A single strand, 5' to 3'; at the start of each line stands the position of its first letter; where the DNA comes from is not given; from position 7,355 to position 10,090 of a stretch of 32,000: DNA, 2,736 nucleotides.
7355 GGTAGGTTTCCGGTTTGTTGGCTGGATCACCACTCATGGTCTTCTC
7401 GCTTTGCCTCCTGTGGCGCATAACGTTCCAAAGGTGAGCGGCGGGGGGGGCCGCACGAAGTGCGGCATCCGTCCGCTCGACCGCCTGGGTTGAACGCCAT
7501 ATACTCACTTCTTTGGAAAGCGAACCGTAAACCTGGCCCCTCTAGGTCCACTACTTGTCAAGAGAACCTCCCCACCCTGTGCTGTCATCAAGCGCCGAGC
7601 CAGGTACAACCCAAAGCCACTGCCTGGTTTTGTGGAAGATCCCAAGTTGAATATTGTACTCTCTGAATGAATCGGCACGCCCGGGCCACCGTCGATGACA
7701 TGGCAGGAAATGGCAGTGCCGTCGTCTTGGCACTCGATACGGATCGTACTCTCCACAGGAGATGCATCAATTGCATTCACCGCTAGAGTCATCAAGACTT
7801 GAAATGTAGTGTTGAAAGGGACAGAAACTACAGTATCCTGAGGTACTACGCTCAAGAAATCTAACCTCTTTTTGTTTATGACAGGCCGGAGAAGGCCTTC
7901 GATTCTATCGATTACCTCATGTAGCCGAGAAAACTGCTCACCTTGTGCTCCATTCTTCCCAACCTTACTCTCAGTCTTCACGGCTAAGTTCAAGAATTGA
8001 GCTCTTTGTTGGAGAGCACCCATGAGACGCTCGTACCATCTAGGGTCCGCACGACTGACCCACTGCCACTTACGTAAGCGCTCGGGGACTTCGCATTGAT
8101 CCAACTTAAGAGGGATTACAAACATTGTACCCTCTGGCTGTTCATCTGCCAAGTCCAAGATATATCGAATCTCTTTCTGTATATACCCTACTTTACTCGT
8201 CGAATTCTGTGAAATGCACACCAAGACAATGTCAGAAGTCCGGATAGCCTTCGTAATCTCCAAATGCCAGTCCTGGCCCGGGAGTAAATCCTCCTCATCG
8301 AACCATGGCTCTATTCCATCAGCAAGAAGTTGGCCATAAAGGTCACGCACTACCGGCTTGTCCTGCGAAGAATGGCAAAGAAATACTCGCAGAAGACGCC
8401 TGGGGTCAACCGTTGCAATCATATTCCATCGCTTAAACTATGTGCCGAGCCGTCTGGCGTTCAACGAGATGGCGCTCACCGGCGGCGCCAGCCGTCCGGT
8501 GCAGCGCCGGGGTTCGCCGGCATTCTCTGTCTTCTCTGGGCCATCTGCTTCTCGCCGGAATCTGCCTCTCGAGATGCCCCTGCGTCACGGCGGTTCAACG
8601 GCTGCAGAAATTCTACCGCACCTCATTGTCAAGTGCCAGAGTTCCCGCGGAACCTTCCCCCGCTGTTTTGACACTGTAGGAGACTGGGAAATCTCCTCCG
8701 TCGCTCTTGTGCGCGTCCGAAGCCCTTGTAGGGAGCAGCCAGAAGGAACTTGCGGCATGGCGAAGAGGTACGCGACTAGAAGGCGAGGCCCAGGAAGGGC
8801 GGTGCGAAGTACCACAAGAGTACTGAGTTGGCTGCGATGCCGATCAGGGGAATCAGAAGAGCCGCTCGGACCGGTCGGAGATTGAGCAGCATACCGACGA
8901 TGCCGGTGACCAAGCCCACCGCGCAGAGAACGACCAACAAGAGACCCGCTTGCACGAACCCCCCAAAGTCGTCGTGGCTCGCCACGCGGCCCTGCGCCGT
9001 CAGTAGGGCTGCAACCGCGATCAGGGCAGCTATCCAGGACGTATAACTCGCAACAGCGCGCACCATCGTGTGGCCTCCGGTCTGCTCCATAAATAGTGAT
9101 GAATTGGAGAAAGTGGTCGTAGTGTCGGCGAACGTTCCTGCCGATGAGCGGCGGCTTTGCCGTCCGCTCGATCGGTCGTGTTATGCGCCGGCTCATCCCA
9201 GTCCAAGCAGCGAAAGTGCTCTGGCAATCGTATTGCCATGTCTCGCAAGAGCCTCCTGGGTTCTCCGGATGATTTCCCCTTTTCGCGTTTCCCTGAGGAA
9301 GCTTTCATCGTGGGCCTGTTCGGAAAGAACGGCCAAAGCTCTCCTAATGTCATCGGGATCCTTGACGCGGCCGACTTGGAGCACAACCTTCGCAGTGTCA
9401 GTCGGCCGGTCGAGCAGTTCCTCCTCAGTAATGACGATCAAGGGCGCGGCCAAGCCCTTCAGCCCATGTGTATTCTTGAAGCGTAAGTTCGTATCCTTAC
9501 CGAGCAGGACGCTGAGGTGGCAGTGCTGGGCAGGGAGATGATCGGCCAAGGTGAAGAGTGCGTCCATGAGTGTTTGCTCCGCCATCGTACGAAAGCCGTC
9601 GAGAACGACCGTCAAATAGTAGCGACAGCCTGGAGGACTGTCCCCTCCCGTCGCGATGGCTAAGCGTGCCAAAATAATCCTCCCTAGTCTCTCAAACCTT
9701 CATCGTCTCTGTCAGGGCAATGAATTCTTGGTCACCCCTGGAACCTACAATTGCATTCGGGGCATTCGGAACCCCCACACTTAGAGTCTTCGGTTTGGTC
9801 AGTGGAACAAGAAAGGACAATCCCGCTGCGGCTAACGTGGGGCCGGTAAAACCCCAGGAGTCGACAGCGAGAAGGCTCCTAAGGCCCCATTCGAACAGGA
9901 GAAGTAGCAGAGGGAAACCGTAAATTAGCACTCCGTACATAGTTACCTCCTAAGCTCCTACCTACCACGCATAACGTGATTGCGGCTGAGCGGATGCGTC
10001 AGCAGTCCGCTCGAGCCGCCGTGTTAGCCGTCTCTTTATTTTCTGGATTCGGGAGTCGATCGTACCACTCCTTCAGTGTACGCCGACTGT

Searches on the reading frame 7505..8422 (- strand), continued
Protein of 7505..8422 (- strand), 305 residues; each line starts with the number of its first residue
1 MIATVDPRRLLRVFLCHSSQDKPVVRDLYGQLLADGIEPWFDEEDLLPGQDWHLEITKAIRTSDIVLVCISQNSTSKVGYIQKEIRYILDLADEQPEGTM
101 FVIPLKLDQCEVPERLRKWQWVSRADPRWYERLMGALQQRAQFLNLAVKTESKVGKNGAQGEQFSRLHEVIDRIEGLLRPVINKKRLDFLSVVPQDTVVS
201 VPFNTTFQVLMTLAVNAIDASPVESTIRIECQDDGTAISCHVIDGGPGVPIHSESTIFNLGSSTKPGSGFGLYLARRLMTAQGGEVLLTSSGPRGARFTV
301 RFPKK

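Call 95: search_protein_families(library=pfam, proteins=[L097:2241-3683:-, L097:4130-4942:-, L097:6703-7110:-, L097:7107-7553:-, L097:8671-9288:-, L098:2051-4141:+, L098:4828-5961:+, L098:6768-7280:+, L098:7655-8614:+, L098:9255-10367:+], max_evalue=0.001)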
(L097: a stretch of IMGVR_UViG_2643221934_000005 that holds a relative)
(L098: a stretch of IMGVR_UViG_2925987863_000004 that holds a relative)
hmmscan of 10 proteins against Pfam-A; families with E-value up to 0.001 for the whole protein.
L097:2241-3683:- (480 aa): 2 families
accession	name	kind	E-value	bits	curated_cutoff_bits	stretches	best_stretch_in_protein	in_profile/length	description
PF03237.21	Terminase_6N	-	2.7e-29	102.8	22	1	52-292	1-214/215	Terminase large subunit, T4likevirus-type, N-terminal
PF17289.8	Terminase_6C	-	5.7e-29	101.5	22.6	1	308-459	1-154/155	Terminase RNaseH-like domain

L097:4130-4942:- (270 aa): 1 family
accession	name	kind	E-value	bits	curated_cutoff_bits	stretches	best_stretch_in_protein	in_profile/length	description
PF18894.6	PhageMetallopep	-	8.9e-38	129.8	23.7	1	90-248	2-134/134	Putative phage metallopeptidase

L097:6703-7110:- (135 aa): 0 families

L097:7107-7553:- (148 aa): 0 families

L097:8671-9288:- (205 aa): 1 family
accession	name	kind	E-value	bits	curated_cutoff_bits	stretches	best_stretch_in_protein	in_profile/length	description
PF02357.24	NusG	-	1e-08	36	22.2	1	5-114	2-93/93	Transcription termination factor nusG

L098:2051-4141:+ (696 aa): 0 families

L098:4828-5961:+ (377 aa): 0 families

L098:6768-7280:+ (170 aa): 0 families

L098:7655-8614:+ (319 aa): 0 families

L098:9255-10367:+ (370 aa): 0 families

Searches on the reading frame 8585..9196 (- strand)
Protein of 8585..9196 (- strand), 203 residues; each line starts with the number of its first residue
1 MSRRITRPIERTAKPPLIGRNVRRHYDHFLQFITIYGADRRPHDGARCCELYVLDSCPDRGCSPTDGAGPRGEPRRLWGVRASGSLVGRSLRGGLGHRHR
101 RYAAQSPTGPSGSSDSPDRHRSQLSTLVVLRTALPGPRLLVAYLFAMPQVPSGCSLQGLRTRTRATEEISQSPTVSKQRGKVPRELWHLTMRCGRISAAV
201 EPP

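Call 31: search_protein_families(library=pfam, proteins=[window:8585-9196:-], max_evalue=10)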
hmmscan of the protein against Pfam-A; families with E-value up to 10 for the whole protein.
window:8585-9196:- (203 aa): 0 families

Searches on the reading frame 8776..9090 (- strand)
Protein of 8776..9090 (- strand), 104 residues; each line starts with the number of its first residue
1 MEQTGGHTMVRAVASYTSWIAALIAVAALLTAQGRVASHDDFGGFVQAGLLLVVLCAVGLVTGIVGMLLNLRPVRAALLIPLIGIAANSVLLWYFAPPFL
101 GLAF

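Call 3: search_protein_families(library=pfam, proteins=[window:8776-9090:-], max_evalue=1)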
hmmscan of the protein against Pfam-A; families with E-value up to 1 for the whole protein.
window:8776-9090:- (104 aa): 0 families

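Call 4: search_protein_families(library=padloc, proteins=[window:8776-9090:-], max_evalue=1)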
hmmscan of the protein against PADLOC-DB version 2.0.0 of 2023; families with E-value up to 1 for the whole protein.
window:8776-9090:- (104 aa): 0 families

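Call 5: search_protein_families(library=ncbifam, proteins=[window:8776-9090:-], max_evalue=1)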
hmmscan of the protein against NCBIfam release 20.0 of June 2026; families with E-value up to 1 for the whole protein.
window:8776-9090:- (104 aa): 1 family
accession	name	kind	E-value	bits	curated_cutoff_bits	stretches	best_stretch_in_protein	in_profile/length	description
NF002669.0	PRK02391.1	equivalog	0.093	11.9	341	1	9-69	151-206/298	zinc metalloprotease HtpX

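Call 58: search_protein_families(library=phrogs, proteins=[window:8776-9090:-], max_evalue=0.1)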
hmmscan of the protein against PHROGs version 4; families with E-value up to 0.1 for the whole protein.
window:8776-9090:- (104 aa): 1 family
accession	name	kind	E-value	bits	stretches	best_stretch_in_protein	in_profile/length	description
phrog_31808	-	moron, auxiliary metabolic gene and host takeover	0.03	15.3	1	27-87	41-100/150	membrane protein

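Call 95: search_protein_families(library=pfam, proteins=[L097:2241-3683:-, L097:4130-4942:-, L097:6703-7110:-, L097:7107-7553:-, L097:8671-9288:-, L098:2051-4141:+, L098:4828-5961:+, L098:6768-7280:+, L098:7655-8614:+, L098:9255-10367:+], max_evalue=0.001)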
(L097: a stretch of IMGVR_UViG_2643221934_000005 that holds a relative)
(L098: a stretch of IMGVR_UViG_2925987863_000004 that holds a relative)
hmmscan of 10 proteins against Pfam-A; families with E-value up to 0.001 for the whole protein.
L097:2241-3683:- (480 aa): 2 families
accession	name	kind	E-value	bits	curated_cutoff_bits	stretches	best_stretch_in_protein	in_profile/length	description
PF03237.21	Terminase_6N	-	2.7e-29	102.8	22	1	52-292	1-214/215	Terminase large subunit, T4likevirus-type, N-terminal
PF17289.8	Terminase_6C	-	5.7e-29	101.5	22.6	1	308-459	1-154/155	Terminase RNaseH-like domain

L097:4130-4942:- (270 aa): 1 family
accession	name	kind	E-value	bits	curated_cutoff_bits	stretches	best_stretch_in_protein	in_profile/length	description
PF18894.6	PhageMetallopep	-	8.9e-38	129.8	23.7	1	90-248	2-134/134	Putative phage metallopeptidase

L097:6703-7110:- (135 aa): 0 families

L097:7107-7553:- (148 aa): 0 families

L097:8671-9288:- (205 aa): 1 family
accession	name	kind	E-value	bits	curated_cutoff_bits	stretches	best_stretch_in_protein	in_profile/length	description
PF02357.24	NusG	-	1e-08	36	22.2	1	5-114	2-93/93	Transcription termination factor nusG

L098:2051-4141:+ (696 aa): 0 families

L098:4828-5961:+ (377 aa): 0 families

L098:6768-7280:+ (170 aa): 0 families

L098:7655-8614:+ (319 aa): 0 families

L098:9255-10367:+ (370 aa): 0 families

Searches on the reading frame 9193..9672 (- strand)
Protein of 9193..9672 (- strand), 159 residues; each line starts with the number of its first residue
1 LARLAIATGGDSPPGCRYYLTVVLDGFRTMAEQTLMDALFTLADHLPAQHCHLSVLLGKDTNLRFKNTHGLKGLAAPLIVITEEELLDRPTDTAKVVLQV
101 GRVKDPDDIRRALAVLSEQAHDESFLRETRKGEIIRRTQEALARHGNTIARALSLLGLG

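Call 3: search_protein_families(library=pfam, proteins=[window:9193-9672:-], max_evalue=1)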
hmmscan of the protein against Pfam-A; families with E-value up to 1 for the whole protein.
window:9193-9672:- (159 aa): 0 families

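Call 4: search_protein_families(library=padloc, proteins=[window:9193-9672:-], max_evalue=1)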
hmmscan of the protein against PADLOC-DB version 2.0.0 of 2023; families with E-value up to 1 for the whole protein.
window:9193-9672:- (159 aa): 0 families

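Call 5: search_protein_families(library=ncbifam, proteins=[window:9193-9672:-], max_evalue=1)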
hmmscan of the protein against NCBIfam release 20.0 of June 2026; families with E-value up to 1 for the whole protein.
window:9193-9672:- (159 aa): 0 families

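Call 31: search_protein_families(library=pfam, proteins=[window:9193-9672:-], max_evalue=10)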
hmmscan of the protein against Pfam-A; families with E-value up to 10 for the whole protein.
window:9193-9672:- (159 aa): 0 families

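Call 58: search_protein_families(library=phrogs, proteins=[window:9193-9672:-], max_evalue=0.1)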
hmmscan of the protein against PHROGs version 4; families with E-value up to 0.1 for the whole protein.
window:9193-9672:- (159 aa): 0 families

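Call 95: search_protein_families(library=pfam, proteins=[L097:2241-3683:-, L097:4130-4942:-, L097:6703-7110:-, L097:7107-7553:-, L097:8671-9288:-, L098:2051-4141:+, L098:4828-5961:+, L098:6768-7280:+, L098:7655-8614:+, L098:9255-10367:+], max_evalue=0.001)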
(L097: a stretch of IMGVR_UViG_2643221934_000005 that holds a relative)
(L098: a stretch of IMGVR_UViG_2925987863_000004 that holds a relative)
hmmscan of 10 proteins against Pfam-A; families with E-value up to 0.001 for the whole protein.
L097:2241-3683:- (480 aa): 2 families
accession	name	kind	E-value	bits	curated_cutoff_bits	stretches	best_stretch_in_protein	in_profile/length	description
PF03237.21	Terminase_6N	-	2.7e-29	102.8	22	1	52-292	1-214/215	Terminase large subunit, T4likevirus-type, N-terminal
PF17289.8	Terminase_6C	-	5.7e-29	101.5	22.6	1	308-459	1-154/155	Terminase RNaseH-like domain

L097:4130-4942:- (270 aa): 1 family
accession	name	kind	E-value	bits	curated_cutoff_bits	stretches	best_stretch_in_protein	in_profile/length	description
PF18894.6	PhageMetallopep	-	8.9e-38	129.8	23.7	1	90-248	2-134/134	Putative phage metallopeptidase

L097:6703-7110:- (135 aa): 0 families

L097:7107-7553:- (148 aa): 0 families

L097:8671-9288:- (205 aa): 1 family
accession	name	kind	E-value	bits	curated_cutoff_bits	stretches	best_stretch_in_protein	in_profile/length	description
PF02357.24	NusG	-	1e-08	36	22.2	1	5-114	2-93/93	Transcription termination factor nusG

L098:2051-4141:+ (696 aa): 0 families

L098:4828-5961:+ (377 aa): 0 families

L098:6768-7280:+ (170 aa): 0 families

L098:7655-8614:+ (319 aa): 0 families

L098:9255-10367:+ (370 aa): 0 families

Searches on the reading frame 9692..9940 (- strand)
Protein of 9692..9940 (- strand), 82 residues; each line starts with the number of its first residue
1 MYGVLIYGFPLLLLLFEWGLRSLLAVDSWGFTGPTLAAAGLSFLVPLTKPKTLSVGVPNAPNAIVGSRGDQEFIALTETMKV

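Call 3: search_protein_families(library=pfam, proteins=[window:9692-9940:-], max_evalue=1)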
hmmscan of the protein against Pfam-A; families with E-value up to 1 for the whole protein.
window:9692-9940:- (82 aa): 0 families

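Call 4: search_protein_families(library=padloc, proteins=[window:9692-9940:-], max_evalue=1)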
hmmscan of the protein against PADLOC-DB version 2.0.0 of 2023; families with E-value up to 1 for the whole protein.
window:9692-9940:- (82 aa): 0 families

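Call 5: search_protein_families(library=ncbifam, proteins=[window:9692-9940:-], max_evalue=1)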
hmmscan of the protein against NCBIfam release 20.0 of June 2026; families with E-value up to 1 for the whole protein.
window:9692-9940:- (82 aa): 0 families

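Call 58: search_protein_families(library=phrogs, proteins=[window:9692-9940:-], max_evalue=0.1)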
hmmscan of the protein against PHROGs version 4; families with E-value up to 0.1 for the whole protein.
window:9692-9940:- (82 aa): 0 families

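Call 95: search_protein_families(library=pfam, proteins=[L097:2241-3683:-, L097:4130-4942:-, L097:6703-7110:-, L097:7107-7553:-, L097:8671-9288:-, L098:2051-4141:+, L098:4828-5961:+, L098:6768-7280:+, L098:7655-8614:+, L098:9255-10367:+], max_evalue=0.001)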
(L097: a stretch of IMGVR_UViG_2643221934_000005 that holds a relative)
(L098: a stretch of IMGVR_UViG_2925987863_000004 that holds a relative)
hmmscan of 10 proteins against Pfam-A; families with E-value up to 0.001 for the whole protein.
L097:2241-3683:- (480 aa): 2 families
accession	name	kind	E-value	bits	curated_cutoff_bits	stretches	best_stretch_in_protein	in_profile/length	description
PF03237.21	Terminase_6N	-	2.7e-29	102.8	22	1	52-292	1-214/215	Terminase large subunit, T4likevirus-type, N-terminal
PF17289.8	Terminase_6C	-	5.7e-29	101.5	22.6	1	308-459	1-154/155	Terminase RNaseH-like domain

L097:4130-4942:- (270 aa): 1 family
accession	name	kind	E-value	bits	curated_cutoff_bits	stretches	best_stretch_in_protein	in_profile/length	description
PF18894.6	PhageMetallopep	-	8.9e-38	129.8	23.7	1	90-248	2-134/134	Putative phage metallopeptidase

L097:6703-7110:- (135 aa): 0 families

L097:7107-7553:- (148 aa): 0 families

L097:8671-9288:- (205 aa): 1 family
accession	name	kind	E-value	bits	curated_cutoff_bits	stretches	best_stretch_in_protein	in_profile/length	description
PF02357.24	NusG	-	1e-08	36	22.2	1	5-114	2-93/93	Transcription termination factor nusG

L098:2051-4141:+ (696 aa): 0 families

L098:4828-5961:+ (377 aa): 0 families

L098:6768-7280:+ (170 aa): 0 families

L098:7655-8614:+ (319 aa): 0 families

L098:9255-10367:+ (370 aa): 0 families
